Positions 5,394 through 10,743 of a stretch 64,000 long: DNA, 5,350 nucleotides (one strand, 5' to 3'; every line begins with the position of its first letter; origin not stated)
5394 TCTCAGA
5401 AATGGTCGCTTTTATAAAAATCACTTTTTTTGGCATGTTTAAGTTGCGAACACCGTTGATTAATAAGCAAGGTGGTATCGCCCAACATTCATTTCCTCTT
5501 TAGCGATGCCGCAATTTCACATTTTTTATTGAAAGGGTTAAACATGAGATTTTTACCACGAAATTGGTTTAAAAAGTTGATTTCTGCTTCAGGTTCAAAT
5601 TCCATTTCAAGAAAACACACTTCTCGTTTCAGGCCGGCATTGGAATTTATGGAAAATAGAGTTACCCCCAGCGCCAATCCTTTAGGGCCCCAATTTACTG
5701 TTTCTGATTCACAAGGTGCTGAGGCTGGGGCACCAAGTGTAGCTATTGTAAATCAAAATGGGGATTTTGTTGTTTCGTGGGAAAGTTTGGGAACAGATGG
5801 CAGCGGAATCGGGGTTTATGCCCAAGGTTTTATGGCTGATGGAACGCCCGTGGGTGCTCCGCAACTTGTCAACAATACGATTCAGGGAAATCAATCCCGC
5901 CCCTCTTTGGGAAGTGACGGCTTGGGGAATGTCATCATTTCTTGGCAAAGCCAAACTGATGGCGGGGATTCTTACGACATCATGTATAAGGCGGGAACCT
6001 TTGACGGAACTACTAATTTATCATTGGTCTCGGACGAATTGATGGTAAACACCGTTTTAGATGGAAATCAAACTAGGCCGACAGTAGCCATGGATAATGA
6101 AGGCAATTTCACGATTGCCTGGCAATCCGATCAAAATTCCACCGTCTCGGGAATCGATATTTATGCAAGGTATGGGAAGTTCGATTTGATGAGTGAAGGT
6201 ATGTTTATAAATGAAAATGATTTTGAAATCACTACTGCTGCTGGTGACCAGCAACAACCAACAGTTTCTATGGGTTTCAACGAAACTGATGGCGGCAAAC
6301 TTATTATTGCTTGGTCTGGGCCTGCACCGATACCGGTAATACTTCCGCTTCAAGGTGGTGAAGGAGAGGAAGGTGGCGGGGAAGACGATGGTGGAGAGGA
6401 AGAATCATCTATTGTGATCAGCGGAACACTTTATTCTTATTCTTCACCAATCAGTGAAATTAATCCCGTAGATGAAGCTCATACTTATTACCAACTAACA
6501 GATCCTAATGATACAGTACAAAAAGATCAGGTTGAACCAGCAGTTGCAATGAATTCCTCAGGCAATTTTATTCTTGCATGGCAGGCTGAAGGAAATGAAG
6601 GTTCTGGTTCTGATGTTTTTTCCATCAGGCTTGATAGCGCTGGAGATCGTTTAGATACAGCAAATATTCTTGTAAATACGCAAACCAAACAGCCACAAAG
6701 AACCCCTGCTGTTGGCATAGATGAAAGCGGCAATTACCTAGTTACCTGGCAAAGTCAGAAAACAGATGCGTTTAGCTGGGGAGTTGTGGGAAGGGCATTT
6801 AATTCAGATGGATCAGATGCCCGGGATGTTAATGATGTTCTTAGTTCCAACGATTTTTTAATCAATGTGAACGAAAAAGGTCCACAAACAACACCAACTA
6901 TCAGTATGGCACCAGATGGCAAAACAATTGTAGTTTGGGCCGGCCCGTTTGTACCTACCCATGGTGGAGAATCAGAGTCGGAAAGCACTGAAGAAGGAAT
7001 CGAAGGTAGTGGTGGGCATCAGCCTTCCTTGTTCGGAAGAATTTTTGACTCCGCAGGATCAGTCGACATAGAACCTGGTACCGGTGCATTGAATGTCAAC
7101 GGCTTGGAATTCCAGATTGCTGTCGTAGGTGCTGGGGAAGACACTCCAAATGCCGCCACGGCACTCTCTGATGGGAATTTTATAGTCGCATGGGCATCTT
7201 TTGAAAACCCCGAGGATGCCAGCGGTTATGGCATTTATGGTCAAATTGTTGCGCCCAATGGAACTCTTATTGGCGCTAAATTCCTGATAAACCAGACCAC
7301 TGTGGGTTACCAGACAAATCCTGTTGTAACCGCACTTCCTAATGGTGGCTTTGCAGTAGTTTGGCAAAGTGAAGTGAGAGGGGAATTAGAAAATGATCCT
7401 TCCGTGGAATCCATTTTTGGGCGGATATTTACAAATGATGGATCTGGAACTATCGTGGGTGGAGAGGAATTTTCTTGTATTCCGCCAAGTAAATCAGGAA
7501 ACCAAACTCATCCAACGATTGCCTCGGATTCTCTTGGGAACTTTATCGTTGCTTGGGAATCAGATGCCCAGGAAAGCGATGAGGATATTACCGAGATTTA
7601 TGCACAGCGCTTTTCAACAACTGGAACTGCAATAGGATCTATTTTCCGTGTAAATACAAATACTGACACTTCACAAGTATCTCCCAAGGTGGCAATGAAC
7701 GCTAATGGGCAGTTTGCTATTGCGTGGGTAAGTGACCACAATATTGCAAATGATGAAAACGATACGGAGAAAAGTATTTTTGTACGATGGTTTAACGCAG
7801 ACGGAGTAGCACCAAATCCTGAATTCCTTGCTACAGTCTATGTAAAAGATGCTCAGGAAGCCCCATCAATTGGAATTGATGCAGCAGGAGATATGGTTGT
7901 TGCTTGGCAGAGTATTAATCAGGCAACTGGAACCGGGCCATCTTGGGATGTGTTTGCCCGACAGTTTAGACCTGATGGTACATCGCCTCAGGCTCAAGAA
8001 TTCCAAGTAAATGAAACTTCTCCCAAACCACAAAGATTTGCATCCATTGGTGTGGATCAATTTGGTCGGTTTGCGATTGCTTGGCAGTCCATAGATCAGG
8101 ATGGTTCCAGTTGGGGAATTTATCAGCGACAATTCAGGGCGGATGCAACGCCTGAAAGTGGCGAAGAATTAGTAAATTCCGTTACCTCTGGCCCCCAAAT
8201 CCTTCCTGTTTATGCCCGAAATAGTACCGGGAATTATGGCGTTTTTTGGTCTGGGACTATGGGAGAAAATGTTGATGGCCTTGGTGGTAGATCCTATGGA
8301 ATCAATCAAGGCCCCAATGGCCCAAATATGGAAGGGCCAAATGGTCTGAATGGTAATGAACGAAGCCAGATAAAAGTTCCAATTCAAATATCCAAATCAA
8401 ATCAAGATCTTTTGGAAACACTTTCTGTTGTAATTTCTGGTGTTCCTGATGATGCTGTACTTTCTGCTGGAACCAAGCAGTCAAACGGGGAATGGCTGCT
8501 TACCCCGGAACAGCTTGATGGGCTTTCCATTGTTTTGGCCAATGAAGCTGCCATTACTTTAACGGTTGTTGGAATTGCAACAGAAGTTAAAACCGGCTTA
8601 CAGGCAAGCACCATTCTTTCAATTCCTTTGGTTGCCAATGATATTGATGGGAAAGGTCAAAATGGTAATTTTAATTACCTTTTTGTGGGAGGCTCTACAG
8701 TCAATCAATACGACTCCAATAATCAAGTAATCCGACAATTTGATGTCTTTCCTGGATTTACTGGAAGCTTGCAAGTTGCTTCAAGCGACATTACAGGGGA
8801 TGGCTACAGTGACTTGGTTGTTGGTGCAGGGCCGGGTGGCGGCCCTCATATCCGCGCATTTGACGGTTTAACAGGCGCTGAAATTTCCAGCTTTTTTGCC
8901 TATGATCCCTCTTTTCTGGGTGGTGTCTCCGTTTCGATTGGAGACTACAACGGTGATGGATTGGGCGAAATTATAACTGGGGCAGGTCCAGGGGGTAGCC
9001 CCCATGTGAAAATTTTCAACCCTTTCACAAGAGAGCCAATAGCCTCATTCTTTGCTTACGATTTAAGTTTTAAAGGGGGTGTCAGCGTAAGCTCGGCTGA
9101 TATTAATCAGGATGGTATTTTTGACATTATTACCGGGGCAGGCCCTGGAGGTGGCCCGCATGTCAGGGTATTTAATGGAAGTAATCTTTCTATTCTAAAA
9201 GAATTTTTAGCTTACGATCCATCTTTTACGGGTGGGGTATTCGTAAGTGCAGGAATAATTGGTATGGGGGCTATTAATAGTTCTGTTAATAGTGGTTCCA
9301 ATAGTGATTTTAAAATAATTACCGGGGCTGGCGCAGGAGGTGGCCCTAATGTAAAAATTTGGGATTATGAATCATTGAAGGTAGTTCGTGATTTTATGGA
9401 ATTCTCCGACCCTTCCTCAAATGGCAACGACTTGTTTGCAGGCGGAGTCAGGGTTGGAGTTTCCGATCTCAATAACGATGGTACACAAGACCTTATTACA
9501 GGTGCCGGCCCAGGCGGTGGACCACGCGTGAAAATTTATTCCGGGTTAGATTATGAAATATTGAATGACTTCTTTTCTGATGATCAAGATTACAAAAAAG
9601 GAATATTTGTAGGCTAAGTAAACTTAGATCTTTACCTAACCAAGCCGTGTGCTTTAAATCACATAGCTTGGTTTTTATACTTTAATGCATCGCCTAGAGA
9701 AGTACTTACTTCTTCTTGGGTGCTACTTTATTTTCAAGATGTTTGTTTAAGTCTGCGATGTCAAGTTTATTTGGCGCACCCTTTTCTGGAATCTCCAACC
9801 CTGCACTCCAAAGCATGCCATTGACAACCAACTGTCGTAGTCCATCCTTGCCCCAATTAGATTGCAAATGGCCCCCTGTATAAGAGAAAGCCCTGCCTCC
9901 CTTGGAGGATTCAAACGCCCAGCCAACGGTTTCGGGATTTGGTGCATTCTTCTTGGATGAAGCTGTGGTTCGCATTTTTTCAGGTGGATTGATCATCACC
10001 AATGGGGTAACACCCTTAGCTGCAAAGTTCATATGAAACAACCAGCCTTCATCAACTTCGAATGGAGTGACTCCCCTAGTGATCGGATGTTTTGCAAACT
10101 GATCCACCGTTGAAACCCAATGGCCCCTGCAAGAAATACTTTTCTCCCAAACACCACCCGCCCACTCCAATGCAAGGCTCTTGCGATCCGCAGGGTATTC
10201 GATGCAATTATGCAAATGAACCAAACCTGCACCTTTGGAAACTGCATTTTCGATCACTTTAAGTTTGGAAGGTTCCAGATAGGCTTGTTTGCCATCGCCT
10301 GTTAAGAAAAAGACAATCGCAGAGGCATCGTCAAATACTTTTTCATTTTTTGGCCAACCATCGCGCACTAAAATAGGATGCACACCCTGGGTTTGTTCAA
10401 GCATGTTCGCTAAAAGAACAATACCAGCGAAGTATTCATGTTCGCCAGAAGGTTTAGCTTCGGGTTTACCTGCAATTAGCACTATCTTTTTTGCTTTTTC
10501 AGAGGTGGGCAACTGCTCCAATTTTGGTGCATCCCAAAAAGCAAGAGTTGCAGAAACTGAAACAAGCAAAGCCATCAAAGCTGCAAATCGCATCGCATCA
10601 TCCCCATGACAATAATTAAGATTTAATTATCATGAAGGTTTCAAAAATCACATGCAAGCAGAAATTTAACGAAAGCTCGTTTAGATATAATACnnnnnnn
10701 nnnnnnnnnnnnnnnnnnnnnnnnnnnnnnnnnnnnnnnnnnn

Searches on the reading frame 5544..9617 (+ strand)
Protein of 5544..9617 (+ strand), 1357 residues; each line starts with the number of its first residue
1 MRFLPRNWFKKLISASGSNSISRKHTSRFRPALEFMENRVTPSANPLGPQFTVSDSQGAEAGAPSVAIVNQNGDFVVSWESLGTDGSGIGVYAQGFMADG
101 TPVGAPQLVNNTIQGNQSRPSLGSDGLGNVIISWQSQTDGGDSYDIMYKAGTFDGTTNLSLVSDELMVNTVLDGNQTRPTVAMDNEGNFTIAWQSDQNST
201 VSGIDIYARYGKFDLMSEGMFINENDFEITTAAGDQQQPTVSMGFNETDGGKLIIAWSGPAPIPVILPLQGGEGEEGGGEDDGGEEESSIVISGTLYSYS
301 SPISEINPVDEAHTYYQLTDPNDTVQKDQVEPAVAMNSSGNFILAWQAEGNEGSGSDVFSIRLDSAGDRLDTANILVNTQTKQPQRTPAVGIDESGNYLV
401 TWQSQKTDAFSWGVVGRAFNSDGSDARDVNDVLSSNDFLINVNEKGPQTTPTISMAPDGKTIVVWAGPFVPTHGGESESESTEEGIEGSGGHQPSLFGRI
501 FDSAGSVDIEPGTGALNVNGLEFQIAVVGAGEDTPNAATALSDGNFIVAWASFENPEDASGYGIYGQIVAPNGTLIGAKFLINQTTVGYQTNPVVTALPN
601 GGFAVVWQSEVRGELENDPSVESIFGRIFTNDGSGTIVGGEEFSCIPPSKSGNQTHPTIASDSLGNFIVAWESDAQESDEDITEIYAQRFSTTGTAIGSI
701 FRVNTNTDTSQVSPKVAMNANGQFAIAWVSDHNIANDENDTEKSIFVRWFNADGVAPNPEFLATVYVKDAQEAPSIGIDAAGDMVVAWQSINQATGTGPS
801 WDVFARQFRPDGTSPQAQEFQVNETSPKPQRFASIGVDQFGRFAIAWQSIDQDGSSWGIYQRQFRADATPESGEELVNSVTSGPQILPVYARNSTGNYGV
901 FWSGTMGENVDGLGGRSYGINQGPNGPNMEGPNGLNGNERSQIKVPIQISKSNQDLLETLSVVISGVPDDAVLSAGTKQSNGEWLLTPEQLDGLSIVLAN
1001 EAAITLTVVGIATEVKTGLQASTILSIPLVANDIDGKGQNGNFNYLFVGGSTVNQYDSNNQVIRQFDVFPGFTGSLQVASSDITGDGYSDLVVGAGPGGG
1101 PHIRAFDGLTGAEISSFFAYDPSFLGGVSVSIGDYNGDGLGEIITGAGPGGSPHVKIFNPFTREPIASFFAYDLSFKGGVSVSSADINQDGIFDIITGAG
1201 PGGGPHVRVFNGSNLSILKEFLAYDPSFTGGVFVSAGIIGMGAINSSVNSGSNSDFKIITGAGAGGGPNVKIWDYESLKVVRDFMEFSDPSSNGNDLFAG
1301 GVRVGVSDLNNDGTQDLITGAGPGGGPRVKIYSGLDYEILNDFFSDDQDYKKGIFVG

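Call 79: search_protein_families(library=pfam, proteins=[window:5544-9617:+], max_evalue=0.00001)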
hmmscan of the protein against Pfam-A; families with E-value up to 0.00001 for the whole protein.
window:5544-9617:+ (1357 aa): 2 families
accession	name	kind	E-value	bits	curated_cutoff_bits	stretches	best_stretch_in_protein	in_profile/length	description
PF01839.29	FG-GAP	-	4.1e-18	65.3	22.1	0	1077-1099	4-26/37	FG-GAP repeat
PF13517.12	FG-GAP_3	-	1.4e-07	32.4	26.9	0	1082-1144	1-60/61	FG-GAP-like repeat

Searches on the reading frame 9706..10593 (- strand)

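Call 79: search_protein_families(library=pfam, proteins=[window:9706-10593:-], max_evalue=0.00001)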
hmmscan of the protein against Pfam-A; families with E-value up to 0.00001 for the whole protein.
window:9706-10593:- (295 aa): 1 family
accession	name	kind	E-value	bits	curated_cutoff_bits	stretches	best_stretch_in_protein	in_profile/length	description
PF06283.17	ThuA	-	7.6e-14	52.9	33.4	1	57-262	19-208/209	Trehalose utilisation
